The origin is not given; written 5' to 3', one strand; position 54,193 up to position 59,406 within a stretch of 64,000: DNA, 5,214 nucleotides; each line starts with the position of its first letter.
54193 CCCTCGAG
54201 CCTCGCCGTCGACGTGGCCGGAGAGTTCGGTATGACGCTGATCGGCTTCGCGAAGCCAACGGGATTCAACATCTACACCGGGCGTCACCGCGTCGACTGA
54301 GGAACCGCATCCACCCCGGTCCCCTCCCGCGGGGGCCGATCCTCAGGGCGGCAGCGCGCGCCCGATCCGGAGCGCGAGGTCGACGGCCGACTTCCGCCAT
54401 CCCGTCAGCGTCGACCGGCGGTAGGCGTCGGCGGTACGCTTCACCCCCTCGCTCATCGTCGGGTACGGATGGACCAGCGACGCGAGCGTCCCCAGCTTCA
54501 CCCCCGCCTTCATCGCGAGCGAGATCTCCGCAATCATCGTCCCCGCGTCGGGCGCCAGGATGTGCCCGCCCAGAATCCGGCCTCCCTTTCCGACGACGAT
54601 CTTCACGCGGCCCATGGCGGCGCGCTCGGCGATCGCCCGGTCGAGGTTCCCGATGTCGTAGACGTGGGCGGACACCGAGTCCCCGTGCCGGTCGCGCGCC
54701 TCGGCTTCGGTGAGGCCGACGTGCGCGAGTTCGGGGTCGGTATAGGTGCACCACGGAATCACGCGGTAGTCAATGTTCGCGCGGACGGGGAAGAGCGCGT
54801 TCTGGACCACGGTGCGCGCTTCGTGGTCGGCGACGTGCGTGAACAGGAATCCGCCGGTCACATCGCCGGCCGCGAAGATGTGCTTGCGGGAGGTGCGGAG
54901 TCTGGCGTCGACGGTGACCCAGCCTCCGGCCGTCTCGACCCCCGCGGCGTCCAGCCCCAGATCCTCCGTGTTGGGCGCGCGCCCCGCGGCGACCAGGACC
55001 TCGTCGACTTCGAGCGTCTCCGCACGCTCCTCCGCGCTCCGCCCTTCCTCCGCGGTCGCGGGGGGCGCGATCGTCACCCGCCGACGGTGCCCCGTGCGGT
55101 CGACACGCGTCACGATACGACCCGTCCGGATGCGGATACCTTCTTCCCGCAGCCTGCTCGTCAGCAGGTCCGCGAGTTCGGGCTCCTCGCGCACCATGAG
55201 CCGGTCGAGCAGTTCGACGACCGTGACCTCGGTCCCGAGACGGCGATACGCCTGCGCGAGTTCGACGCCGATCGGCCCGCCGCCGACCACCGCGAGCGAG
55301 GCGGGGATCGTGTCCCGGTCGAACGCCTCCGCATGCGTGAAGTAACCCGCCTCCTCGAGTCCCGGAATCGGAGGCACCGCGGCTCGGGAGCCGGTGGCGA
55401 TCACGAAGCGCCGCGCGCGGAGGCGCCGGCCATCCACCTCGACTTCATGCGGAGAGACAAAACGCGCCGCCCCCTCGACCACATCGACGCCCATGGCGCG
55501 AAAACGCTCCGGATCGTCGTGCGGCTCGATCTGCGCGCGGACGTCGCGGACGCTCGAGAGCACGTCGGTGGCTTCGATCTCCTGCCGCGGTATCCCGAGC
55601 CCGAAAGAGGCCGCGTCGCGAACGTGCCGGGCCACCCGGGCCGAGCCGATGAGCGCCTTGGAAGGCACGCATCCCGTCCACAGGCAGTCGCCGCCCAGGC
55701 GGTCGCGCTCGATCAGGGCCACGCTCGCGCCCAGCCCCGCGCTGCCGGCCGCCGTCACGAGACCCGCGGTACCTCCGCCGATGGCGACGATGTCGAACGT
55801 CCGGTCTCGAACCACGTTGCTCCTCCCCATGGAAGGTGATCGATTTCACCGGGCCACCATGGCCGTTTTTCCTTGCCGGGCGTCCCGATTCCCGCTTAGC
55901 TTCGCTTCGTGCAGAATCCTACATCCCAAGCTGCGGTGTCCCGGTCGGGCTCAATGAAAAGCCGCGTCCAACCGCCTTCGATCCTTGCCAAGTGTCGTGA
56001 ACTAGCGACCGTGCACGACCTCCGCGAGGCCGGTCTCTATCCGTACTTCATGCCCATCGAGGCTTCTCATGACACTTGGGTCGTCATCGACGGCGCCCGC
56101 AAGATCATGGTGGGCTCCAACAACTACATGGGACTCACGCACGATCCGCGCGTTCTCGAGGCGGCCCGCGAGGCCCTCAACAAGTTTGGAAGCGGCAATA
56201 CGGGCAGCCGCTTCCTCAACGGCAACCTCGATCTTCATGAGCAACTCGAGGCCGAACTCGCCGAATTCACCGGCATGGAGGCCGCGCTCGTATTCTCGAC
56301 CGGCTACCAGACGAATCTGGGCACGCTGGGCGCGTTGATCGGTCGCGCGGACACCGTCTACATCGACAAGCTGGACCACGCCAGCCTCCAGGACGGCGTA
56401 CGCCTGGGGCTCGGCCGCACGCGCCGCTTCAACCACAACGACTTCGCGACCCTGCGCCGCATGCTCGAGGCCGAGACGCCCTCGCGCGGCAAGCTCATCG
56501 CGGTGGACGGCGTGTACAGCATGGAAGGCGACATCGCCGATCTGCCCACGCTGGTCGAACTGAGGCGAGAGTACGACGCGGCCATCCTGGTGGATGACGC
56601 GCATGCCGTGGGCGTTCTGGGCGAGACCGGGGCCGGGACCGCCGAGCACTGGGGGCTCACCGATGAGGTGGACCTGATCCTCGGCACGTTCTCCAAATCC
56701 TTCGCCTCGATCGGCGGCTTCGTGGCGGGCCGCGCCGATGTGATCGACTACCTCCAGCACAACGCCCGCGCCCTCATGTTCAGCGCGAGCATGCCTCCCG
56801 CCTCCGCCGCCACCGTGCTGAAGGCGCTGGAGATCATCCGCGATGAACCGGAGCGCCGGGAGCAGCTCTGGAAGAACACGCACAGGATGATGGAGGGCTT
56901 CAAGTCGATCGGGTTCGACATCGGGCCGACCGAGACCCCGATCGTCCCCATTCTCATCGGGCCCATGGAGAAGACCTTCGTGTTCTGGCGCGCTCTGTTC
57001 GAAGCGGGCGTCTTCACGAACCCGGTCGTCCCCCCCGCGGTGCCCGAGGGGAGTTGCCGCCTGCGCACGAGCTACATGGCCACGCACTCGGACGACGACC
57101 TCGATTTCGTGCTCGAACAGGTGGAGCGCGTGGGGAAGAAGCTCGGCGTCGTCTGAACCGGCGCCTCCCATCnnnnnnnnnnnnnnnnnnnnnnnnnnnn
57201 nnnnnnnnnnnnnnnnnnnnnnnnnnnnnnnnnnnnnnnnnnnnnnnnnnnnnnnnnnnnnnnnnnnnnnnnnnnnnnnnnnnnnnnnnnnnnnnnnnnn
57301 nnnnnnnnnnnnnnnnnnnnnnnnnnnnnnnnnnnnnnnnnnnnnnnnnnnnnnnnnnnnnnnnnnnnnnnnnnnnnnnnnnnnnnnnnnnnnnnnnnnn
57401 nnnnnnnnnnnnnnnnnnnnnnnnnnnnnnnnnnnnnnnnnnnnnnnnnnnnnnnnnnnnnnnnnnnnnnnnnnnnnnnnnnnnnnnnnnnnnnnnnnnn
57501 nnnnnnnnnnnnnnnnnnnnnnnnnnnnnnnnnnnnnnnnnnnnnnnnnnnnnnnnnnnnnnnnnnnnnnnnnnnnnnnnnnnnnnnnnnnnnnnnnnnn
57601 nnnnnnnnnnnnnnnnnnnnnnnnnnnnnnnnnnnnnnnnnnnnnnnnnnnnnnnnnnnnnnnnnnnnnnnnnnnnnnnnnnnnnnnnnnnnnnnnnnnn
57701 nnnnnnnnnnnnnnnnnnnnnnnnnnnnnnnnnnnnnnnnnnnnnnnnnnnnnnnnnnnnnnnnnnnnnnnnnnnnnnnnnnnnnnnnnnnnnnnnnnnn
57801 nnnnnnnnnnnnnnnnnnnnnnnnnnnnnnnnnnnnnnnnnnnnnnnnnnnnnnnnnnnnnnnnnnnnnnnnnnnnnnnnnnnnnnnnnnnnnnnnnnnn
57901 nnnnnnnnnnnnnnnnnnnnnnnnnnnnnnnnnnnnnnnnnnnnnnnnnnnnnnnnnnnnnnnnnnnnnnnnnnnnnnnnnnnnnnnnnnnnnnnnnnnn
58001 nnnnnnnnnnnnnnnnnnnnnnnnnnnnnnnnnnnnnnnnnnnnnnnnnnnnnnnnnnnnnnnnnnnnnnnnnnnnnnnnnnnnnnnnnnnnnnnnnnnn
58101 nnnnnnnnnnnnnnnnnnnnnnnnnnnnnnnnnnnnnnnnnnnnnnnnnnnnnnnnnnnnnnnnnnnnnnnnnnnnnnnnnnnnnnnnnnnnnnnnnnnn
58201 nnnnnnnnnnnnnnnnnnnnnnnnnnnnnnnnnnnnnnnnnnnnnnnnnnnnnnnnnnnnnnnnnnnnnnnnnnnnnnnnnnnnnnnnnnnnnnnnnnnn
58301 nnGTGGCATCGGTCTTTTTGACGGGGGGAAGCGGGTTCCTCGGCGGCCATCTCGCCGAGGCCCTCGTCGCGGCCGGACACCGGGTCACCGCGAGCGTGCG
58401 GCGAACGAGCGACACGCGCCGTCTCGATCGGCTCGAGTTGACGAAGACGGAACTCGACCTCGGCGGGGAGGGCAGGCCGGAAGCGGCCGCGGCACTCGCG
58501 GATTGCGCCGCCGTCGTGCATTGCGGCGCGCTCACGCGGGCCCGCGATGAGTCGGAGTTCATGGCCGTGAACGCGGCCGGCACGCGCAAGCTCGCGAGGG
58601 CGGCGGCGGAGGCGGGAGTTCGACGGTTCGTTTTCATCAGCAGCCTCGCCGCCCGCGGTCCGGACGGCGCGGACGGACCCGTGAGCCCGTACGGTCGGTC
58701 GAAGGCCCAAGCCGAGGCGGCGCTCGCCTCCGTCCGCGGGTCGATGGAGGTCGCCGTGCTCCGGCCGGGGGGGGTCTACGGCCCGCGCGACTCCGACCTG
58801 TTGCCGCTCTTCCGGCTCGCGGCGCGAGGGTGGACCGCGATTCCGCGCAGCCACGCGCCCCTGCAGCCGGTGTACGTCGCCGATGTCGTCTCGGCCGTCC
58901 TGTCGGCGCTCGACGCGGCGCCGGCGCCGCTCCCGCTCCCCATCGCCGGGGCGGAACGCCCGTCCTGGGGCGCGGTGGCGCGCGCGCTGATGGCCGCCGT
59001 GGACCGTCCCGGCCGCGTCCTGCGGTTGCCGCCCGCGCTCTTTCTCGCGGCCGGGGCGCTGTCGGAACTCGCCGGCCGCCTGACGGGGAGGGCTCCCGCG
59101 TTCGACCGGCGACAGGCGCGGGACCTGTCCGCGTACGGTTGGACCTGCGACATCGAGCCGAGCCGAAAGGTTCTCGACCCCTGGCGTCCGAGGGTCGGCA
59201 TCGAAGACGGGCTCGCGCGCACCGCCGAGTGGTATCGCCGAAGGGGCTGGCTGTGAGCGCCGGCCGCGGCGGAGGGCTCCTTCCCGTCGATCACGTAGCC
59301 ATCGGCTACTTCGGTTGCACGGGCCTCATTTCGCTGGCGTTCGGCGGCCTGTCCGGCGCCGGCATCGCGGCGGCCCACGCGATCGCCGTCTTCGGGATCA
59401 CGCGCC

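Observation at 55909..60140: Translationally coupled spt -> GNAT N-acyltransferase -> SDR reductase -> PAP2 phosphatase operon: candidate bacterial ceramide/sphingolipid pathway with an added phosphatase step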

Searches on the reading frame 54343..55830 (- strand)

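Call 8: search_protein_families(library=pfam, proteins=[window:54343-55830:-], max_evalue=0.01)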
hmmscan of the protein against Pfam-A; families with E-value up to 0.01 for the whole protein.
window:54343-55830:- (495 aa): 11 families
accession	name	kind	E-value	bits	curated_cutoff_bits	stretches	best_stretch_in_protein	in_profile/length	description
PF07992.20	Pyr_redox_2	-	2.6e-65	221.2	26.1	1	12-337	1-290/291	Pyridine nucleotide-disulphide oxidoreductase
PF02852.28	Pyr_redox_dim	-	2.4e-27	95.8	25.3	1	358-465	1-108/110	Pyridine nucleotide-disulphide oxidoreductase, dimerisation domain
PF00070.33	Pyr_redox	-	1.1e-21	77.6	22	1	179-252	2-77/82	Pyridine nucleotide-disulphide oxidoreductase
PF01134.28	GIDA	-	1.1e-09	38.4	22.1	1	13-148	1-150/391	Glucose inhibited division protein A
PF03486.20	HI0933_like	-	2e-06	27.9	50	0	13-44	2-33/244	HI0933-like protein Rossmann domain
PF13738.12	Pyr_redox_3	-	4.2e-06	26.7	30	1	128-253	114-248/305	Pyridine nucleotide-disulphide oxidoreductase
PF13450.12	NAD_binding_8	-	5.7e-06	27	21.9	0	17-49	2-35/68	NAD(P)-binding Rossmann-like domain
PF01262.27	AlaDh_PNT_C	-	2e-05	24.5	23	0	175-207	27-59/214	Alanine dehydrogenase/PNT, C-terminal domain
PF01266.30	DAO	-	0.0001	22.4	27.9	0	13-46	1-35/353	FAD dependent oxidoreductase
PF12831.13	FAD_oxidored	-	0.00056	19.7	27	0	13-47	1-36/416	FAD dependent oxidoreductase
PF13434.12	Lys_Orn_oxgnase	-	0.005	16.5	21.3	0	130-199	139-211/339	L-lysine 6-monooxygenase/L-ornithine 5-monooxygenase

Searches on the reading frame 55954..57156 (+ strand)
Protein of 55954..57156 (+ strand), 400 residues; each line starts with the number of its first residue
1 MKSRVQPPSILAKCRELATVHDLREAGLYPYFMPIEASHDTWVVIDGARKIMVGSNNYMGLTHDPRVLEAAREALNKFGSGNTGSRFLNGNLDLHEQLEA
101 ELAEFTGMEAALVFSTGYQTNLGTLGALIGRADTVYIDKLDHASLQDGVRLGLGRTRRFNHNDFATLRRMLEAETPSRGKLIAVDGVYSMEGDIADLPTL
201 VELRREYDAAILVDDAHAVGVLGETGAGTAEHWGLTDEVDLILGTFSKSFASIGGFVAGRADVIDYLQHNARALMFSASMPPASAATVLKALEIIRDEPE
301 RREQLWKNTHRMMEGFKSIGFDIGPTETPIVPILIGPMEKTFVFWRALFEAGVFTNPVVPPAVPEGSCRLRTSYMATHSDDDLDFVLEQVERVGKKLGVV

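Call 8: search_protein_families(library=pfam, proteins=[window:55954-57156:+], max_evalue=0.01)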
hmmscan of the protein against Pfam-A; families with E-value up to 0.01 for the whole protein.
window:55954-57156:+ (400 aa): 4 families
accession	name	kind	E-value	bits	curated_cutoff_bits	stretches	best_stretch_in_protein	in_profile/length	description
PF00155.27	Aminotran_1_2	-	1.7e-56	192.4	19.7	1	50-388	3-359/361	Aminotransferase class I and II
PF01212.27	Beta_elim_lyase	-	0.00012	22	27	1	96-274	35-226/288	Beta-eliminating lyase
PF01041.23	DegT_DnrJ_EryC1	-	0.0012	18.6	19.8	0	95-221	26-152/360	DegT/DnrJ/EryC1/StrS aminotransferase family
PF01053.26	Cys_Met_Meta_PP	-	0.0049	15.9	27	1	95-222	54-181/381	Cys/Met metabolism PLP-dependent enzyme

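Call 9: search_protein_families(library=ncbifam, proteins=[window:55954-57156:+], max_evalue=0.01)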
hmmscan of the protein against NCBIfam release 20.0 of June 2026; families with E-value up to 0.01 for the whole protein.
window:55954-57156:+ (400 aa): 17 families
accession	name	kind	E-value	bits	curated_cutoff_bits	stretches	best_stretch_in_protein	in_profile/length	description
NF047600.1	SerpalmtaseCFB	equivalog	5e-159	529.2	640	1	12-399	7-394/395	serine palmitoyltransferase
NF047599.1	SerpalmtaseBetaP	equivalog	1.9e-123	412.1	500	1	12-397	5-393/394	serine palmitoyltransferase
TIGR01825.1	gly_Cac_T_rel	subfamily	1.5e-119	399.1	535.4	1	20-400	5-385/385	BioF/Kbl family PLP-dependent acyltransferase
TIGR00858.1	bioF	equivalog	5.2e-119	397.2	426.45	1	36-390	9-364/365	8-amino-7-oxononanoate synthase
NF005394.0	PRK06939.1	equivalog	1.1e-113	380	460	1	19-400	12-397/397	glycine C-acetyltransferase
NF047603.1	SerpalmtaseAlphaP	equivalog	8.3e-98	327.7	670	1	38-400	35-399/399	serine palmitoyltransferase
TIGR01822.1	2am3keto_CoA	equivalog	1.6e-92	310.5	493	1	21-400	10-393/393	glycine C-acetyltransferase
TIGR01821.1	5aminolev_synth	equivalog_domain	2.3e-80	270.4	338.55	1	23-398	14-398/402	5-aminolevulinate synthase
NF005526.0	PRK07179.1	equivalog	3.4e-67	226.8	428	1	48-395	54-397/407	alpha-hydroxyketone-type quorum-sensing autoinducer synthase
NF005697.0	PRK07505.1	subfamily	5e-40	137.4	342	1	47-393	47-398/405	hypothetical protein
NF004608.1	PRK05937.1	equivalog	2.9e-37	128.3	399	1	81-308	42-271/366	8-amino-7-oxononanoate synthase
NF000586.1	PRK00011.1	subfamily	4.6e-06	25.7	335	1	52-323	21-297/404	serine hydroxymethyltransferase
TIGR02539.1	SepCysS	equivalog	4.6e-05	22.6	365.25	1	69-223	22-191/370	O-phospho-L-seryl-tRNA:Cys-tRNA synthase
NF041364.1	GntC_guanitoxin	equivalog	0.00033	19.7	415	1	195-311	154-281/356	guanitoxin biosynthesis PLP-dependent (S)-gamma-hydroxy-L-arginine cyclodehydratase GntC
NF005695.0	PRK07503.1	equivalog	0.00045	19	666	1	80-292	55-259/403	methionine gamma-lyase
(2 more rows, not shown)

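Call 19: search_solved_structures(query=window:55954-57156:+, max_evalue=1e-20)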
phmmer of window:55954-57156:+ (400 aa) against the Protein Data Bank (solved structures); distinct sequences matched with E-value up to 1e-20: 50.
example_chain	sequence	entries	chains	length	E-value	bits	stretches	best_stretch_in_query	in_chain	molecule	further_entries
8guh_A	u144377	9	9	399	9.1e-134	449.6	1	13-396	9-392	Serine palmitoyltransferase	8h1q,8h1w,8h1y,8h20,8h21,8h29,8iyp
3a2b_A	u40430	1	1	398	9.3e-134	449.5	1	13-396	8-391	Serine palmitoyltransferase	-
8s1y_A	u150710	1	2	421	7.5e-90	305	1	18-400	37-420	8-amino-7-oxononanoate synthase/2-amino-3-ketobutyrate coenzyme A ligase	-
7poa_A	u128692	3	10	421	1.9e-89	303.6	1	18-400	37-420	8-amino-7-oxononanoate synthase/2-amino-3-ketobutyrate coenzyme A ligase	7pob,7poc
2x8u_A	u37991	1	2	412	1.4e-87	297.5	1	38-400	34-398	SERINE PALMITOYLTRANSFERASE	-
2jgt_A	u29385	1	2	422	1.1e-82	281.3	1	30-400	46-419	SERINE PALMITOYLTRANSFERASE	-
2jg2_A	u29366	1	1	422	1.3e-82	281.2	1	30-400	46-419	SERINE PALMITOYLTRANSFERASE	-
2w8j_A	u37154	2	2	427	1.3e-82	281.1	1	30-400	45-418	SERINE PALMITOYLTRANSFERASE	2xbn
2w8t_A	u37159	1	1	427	1.8e-82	280.7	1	30-400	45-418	SERINE PALMITOYLTRANSFERASE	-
2w8v_A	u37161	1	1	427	2.5e-82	280.2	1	30-400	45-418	SERINE PALMITOYLTRANSFERASE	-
2w8u_A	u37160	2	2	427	2.5e-82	280.2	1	30-400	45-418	SERINE PALMITOYLTRANSFERASE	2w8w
4bmk_A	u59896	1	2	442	1e-81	278.2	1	30-400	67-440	SERINE PALMITOYLTRANSFERASE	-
3tqx_A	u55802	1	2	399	2.3e-76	260.6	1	20-400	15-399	2-amino-3-ketobutyrate coenzyme A ligase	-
1fc4_A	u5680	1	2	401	3e-76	260.2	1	26-400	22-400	2-AMINO-3-KETOBUTYRATE CONENZYME A LIGASE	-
28eh_A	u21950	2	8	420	7.4e-73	249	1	34-397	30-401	Cysteate-C-fatty acyltransferase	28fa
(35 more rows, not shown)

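Call 59: search_solved_structures(query=window:55954-57156:+, max_evalue=1e-100, show_alignments=1)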
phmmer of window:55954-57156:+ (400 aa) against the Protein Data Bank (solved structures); distinct sequences matched with E-value up to 1e-100: 2.
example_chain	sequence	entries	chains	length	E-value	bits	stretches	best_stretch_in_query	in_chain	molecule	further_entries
8guh_A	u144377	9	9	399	9.1e-134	449.6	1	13-396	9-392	Serine palmitoyltransferase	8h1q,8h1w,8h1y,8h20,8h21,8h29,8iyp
3a2b_A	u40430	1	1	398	9.3e-134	449.5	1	13-396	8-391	Serine palmitoyltransferase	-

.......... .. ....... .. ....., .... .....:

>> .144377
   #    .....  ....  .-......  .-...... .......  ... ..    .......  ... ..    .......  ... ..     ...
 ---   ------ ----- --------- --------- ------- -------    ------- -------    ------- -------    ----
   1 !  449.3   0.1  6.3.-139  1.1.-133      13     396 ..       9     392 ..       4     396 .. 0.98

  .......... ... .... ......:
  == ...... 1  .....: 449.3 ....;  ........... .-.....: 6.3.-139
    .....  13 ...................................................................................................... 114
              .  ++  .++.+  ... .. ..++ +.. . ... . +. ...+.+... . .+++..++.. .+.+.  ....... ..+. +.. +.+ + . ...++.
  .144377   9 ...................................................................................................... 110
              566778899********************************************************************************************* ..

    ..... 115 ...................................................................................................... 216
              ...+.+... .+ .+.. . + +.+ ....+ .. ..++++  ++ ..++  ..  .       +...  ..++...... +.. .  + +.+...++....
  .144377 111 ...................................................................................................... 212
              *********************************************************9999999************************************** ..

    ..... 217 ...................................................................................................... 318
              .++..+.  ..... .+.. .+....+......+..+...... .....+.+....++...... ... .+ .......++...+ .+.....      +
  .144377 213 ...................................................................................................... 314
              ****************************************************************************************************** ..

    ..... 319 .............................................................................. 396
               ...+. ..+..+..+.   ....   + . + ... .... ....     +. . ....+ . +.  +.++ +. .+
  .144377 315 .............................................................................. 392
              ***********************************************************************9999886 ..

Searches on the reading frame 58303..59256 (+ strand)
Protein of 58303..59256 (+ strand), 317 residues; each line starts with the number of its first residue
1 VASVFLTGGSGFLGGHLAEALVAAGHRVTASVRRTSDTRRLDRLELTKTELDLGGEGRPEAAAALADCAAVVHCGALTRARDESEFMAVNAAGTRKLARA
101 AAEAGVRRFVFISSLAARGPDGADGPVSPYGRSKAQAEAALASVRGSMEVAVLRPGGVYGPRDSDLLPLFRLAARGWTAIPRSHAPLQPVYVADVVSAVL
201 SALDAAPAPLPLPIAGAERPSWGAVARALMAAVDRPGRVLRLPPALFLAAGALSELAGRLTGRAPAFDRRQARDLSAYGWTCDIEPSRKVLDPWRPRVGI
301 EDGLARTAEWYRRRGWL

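Call 8: search_protein_families(library=pfam, proteins=[window:58303-59256:+], max_evalue=0.01)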
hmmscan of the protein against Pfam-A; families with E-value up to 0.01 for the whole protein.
window:58303-59256:+ (317 aa): 9 families
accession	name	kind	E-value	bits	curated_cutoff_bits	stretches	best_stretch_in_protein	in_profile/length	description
PF01370.27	Epimerase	-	4.2e-28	98.8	20.9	1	4-205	1-227/240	NAD dependent epimerase/dehydratase family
PF01073.25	3Beta_HSD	-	5.2e-18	65.5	22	1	6-203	2-229/280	3-beta hydroxysteroid dehydrogenase/isomerase family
PF13460.12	NAD_binding_10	-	1.6e-17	64.4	27.2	1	8-159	1-147/184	NAD(P)H-binding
PF07993.18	NAD_binding_4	-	4.4e-15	56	20.1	2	66-117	87-139/258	Male sterility protein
PF04321.23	RmlD_sub_bind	-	3.3e-14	53.1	27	1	4-232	3-230/287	RmlD substrate binding domain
PF16363.11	GDP_Man_Dehyd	-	5e-11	43.1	27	1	6-152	2-175/332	GDP-mannose 4,6 dehydratase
PF05368.20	NmrA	-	1.8e-10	41.4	27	1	4-205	5-205/298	NmrA-like family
PF02719.21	Polysacc_synt_2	-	5e-07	29.6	20.2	1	80-172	94-184/293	Polysaccharide biosynthesis protein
PF08659.16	KR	-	0.00054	20.4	22.6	0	3-37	2-36/180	KR domain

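Call 9: search_protein_families(library=ncbifam, proteins=[window:58303-59256:+], max_evalue=0.01)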
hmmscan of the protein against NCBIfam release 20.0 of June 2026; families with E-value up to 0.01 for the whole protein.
window:58303-59256:+ (317 aa): 30 families (the best 25 are shown)
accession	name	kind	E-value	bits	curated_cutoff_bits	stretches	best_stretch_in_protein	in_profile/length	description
TIGR03466.1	HpnA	hypoth_equivalog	2.4e-25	89.1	367.65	1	3-315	2-325/327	hopanoid-associated sugar epimerase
NF042422.1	oxyalk_red_OleD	equivalog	5.2e-24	85.2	580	1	4-311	3-328/329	2-alkyl-3-oxoalkanoate reductase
NF052578.1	StrlDmthSdmBMthl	equivalog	3e-18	66.6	600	1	5-163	4-174/328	sterol demethylase protein SdmB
TIGR01746.1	Thioester-redct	subfamily_domain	2.9e-16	59.7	213.35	2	66-161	87-198/371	thioester reductase domain-containing protein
NF042423.1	oxyalk_red_Shew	equivalog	6.7e-16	58.3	580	1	3-306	10-330/331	2-alkyl-3-oxoalkanoate reductase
TIGR04180.1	EDH_00030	hypoth_equivalog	1.9e-12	46.9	475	1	4-164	1-181/297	NAD-dependent 4,6-dehydratase LegB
TIGR01214.1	rmlD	equivalog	1.9e-11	43.6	224.05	1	4-234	2-227/285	dTDP-4-dehydrorhamnose reductase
TIGR01179.1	galE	equivalog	3.5e-10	39.2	262.3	1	4-156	2-174/332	UDP-glucose 4-epimerase GalE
NF043036.1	ErythonDh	equivalog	5.1e-08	32.5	325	1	4-141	3-160/321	D-erythronate dehydrogenase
NF005539.0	PRK07201.1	equivalog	1.1e-07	31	549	1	4-159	3-178/657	SDR family oxidoreductase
NF058621.1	DiazavRedAvaA7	equivalog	2.8e-07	30.5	400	1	4-122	3-122/304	3-diazoavenalumate denitrifying reductase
TIGR02197.1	heptose_epim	equivalog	4.4e-07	29.4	274.6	1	5-163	2-175/316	ADP-glyceromanno-heptose 6-epimerase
NF047837.1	UDPAcbARedWbcJ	equivalog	5e-07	28.9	500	1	62-206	41-187/372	UDP-2-acetamido-2,6-beta-L-arabino-hexul-4-ose reductase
TIGR01777.1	yfcH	hypoth_equivalog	2.5e-06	27.3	207.35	1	4-114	1-110/292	TIGR01777 family oxidoreductase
NF038078.1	NRPS_MxcG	equivalog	5.9e-06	23.8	2300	1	3-117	1084-1220/1442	myxochelin non-ribosomal peptide synthetase MxcG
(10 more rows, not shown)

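Call 60: search_solved_structures(query=window:58303-59256:+, max_evalue=0.00001)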
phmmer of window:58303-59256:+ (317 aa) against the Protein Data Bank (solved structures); distinct sequences matched with E-value up to 0.00001: 31.
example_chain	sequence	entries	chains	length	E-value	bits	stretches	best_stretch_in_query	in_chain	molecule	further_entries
9g83_P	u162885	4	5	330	1.1e-23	87.5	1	4-263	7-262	NAD-dependent epimerase/dehydratase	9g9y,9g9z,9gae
6kv9_A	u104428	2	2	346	7.6e-16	61.7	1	3-178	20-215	MoeE5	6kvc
3wj7_A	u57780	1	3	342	1.7e-13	54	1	5-315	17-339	Putative oxidoreductase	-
6wjb_A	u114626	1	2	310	2.8e-13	53.3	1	4-209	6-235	NAD-dependent epimerase/dehydratase family protein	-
6wj9_A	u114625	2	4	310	3.2e-12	49.8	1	4-209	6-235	NAD-dependent epimerase/dehydratase family protein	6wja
6jkg_A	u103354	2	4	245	2.6e-11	46.8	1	6-176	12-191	Sterol-4-alpha-carboxylate 3-dehydrogenase, decarboxylating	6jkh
7ys8_A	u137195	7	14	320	2.1e-09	40.6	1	5-164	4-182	UDP-glucose 4-epimerase | UDP-glucose 4-epimerase along with EC 5.1.3.2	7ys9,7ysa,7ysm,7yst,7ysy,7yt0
1r6d_A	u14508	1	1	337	5.3e-09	39.2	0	4-171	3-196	TDP-glucose-4,6-dehydratase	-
4zrm_A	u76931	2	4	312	7.3e-09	38.8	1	3-164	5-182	UDP-glucose 4-epimerase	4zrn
8b9z_P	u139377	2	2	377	7.5e-09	38.8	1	8-203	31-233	NADH dehydrogenase (Ubiquinone) 39 kDa subunit, isoform A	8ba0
7ar7_P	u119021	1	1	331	9.3e-09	38.5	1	7-204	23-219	NADH dehydrogenase [ubiquinone] 1 alpha subcomplex subunit 9, mitochondrial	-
1r66_A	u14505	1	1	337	1e-08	38.3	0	4-171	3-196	TDP-glucose-4,6-dehydratase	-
2p5u_A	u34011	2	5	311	1.5e-08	37.8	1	4-163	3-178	UDP-glucose 4-epimerase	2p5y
7a23_T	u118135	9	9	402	1.6e-08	37.7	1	7-204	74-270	39kDa | NADH dehydrogenase [ubiquinone] 1 alpha subcomplex subunit 9, mitochondrial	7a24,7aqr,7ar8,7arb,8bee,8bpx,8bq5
8esw_A9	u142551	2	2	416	6.4e-08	35.7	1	8-203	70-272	NADH dehydrogenase (Ubiquinone) 39 kDa subunit, isoform A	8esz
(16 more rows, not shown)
